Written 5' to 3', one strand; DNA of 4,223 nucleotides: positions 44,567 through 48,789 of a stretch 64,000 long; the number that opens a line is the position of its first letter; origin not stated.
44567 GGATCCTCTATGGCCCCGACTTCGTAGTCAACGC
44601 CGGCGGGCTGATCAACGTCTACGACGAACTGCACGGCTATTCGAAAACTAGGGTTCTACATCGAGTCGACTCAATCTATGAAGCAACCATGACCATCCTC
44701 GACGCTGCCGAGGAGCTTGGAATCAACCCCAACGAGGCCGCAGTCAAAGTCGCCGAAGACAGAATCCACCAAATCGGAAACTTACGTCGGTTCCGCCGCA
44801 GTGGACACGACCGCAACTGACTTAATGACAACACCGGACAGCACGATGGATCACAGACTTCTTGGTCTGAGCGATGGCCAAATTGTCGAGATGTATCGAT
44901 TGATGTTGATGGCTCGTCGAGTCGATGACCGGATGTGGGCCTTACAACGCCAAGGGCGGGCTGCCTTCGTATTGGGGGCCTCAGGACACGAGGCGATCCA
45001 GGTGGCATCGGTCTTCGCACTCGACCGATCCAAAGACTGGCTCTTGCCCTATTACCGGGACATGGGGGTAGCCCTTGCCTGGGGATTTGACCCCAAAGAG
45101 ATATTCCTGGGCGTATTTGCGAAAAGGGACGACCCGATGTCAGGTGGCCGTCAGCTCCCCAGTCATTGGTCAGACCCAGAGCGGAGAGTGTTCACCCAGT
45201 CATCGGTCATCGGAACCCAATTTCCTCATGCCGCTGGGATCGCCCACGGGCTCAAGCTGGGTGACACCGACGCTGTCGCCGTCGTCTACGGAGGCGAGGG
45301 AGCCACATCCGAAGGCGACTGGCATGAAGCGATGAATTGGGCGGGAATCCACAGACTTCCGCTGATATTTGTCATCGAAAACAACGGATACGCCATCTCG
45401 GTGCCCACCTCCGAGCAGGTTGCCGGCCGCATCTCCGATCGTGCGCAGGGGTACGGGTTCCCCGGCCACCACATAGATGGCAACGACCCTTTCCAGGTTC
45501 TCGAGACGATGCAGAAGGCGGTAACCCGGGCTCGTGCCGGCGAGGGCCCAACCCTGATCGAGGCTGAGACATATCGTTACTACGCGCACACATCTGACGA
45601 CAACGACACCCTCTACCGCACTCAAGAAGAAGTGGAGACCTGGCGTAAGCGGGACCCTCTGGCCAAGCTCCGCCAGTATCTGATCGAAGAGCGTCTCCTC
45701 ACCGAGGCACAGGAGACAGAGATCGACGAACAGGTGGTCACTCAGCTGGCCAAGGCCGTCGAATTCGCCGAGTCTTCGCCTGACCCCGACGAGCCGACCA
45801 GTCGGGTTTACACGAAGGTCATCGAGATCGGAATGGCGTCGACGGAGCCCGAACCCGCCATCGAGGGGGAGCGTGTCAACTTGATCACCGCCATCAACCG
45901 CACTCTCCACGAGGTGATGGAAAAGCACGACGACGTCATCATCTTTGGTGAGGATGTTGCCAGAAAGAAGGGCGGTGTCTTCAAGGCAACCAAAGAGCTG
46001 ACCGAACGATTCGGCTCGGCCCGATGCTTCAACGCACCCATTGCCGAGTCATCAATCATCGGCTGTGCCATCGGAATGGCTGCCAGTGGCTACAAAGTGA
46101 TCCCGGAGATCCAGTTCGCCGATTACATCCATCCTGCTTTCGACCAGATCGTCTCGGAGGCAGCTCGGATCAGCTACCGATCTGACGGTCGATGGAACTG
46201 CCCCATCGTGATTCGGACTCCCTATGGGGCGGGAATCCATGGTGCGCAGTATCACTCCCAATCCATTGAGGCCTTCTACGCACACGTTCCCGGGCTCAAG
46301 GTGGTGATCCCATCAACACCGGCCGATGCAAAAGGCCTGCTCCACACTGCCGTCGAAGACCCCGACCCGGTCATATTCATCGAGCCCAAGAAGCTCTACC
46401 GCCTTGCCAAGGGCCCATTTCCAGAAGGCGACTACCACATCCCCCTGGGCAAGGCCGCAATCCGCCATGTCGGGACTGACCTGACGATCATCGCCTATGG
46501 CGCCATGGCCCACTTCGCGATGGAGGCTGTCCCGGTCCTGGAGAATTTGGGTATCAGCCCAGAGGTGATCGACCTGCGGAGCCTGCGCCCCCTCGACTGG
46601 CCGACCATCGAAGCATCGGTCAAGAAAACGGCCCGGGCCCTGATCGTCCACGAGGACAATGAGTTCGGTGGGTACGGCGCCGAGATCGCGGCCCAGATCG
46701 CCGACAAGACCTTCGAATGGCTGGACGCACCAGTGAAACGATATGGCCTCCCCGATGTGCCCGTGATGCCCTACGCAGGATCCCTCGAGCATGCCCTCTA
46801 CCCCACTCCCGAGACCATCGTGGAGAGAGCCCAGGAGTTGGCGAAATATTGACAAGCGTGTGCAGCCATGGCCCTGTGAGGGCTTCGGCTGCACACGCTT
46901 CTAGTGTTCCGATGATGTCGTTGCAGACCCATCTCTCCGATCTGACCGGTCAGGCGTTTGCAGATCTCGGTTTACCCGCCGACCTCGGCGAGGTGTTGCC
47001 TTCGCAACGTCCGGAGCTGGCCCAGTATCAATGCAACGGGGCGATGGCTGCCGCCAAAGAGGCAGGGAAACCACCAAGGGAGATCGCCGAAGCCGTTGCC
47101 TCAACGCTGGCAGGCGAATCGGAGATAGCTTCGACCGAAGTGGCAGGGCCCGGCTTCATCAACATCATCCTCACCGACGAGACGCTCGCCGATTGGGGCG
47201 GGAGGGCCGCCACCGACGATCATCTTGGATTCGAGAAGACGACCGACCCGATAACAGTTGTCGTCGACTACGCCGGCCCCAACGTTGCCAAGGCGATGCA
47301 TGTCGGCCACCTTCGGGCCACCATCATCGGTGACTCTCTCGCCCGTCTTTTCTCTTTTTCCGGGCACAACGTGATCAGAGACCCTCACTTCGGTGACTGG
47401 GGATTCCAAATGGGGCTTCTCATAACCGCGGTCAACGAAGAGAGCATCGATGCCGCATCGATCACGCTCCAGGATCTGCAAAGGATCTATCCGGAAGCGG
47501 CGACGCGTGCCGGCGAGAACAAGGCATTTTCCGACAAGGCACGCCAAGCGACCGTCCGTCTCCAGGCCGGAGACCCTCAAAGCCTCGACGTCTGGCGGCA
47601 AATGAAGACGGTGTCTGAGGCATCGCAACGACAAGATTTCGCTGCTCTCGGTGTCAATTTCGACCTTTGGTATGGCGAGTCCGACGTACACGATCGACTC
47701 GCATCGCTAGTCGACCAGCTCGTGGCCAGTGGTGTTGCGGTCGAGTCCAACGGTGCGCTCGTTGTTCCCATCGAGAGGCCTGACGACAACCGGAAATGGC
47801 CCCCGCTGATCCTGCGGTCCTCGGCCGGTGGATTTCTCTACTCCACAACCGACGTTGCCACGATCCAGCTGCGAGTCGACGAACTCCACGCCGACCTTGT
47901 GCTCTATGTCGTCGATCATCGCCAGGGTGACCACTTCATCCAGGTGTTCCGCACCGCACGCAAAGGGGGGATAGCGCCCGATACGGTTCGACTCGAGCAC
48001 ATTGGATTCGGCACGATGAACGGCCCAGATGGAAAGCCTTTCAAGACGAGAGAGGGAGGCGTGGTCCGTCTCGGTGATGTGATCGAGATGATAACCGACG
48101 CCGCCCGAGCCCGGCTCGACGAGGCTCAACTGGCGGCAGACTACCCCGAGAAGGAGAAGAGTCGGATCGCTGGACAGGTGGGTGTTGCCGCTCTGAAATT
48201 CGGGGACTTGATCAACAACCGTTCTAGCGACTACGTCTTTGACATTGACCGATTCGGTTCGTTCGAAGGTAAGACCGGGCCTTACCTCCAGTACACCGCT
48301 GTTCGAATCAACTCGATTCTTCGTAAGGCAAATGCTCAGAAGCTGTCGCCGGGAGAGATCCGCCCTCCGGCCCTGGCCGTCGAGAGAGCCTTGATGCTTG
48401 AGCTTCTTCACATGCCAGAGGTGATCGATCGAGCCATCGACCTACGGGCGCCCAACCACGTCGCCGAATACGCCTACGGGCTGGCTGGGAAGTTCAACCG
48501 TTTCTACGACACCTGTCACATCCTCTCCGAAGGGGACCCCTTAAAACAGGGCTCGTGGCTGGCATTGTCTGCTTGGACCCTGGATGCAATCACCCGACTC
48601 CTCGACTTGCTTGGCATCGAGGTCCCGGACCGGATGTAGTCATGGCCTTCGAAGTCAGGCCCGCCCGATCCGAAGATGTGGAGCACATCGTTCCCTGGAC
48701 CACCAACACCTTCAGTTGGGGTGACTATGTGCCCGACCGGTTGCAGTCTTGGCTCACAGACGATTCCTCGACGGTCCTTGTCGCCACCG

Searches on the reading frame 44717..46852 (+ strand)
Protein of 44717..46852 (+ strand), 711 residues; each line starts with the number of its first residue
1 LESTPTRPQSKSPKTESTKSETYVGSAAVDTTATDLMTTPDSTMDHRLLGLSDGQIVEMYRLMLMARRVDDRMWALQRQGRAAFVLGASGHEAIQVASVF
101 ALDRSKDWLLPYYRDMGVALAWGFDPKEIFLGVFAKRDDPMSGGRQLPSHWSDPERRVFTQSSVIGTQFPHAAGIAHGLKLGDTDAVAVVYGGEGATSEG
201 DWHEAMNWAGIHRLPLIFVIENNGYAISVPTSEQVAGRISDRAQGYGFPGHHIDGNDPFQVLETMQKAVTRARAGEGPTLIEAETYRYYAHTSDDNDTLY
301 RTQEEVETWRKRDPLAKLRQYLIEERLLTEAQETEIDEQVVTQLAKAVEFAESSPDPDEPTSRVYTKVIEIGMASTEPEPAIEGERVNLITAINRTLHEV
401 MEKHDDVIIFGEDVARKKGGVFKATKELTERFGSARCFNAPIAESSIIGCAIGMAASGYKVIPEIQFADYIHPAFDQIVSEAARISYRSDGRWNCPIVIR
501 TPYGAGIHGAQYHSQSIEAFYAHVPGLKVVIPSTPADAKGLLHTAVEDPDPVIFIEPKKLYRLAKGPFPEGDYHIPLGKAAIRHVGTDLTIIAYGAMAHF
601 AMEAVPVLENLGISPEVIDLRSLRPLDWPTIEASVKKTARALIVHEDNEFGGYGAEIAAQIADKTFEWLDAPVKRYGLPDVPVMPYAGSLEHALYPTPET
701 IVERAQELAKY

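Call 74: search_protein_families(library=pfam, proteins=[window:44717-46852:+], max_evalue=0.001)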
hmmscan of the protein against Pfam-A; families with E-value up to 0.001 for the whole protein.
window:44717-46852:+ (711 aa): 3 families
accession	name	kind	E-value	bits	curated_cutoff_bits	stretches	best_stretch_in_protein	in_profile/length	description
PF00676.26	E1_dh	-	1.3e-82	277.6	22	1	60-357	1-297/300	Dehydrogenase E1 component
PF02779.29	Transket_pyr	-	2.8e-45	154.5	27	1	387-562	3-173/174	Transketolase, pyrimidine binding domain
PF02780.25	Transketolase_C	-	1e-37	129.2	25.9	1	578-701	1-124/124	Transketolase, C-terminal domain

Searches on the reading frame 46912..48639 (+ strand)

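Call 74: search_protein_families(library=pfam, proteins=[window:46912-48639:+], max_evalue=0.001)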
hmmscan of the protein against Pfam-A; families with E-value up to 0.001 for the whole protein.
window:46912-48639:+ (575 aa): 3 families
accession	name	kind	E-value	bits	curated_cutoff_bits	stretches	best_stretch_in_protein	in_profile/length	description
PF00750.26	tRNA-synt_1d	-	5.5e-91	305.6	23.3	1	108-444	14-348/349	tRNA synthetases class I (R), catalytic domain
PF05746.21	DALR_1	-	1.6e-23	83.4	22.3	1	459-575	1-117/117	DALR anticodon binding domain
PF03485.21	Arg_tRNA_synt_N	-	4.8e-17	62.8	21.5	1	26-87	24-85/85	Arginyl tRNA synthetase N terminal domain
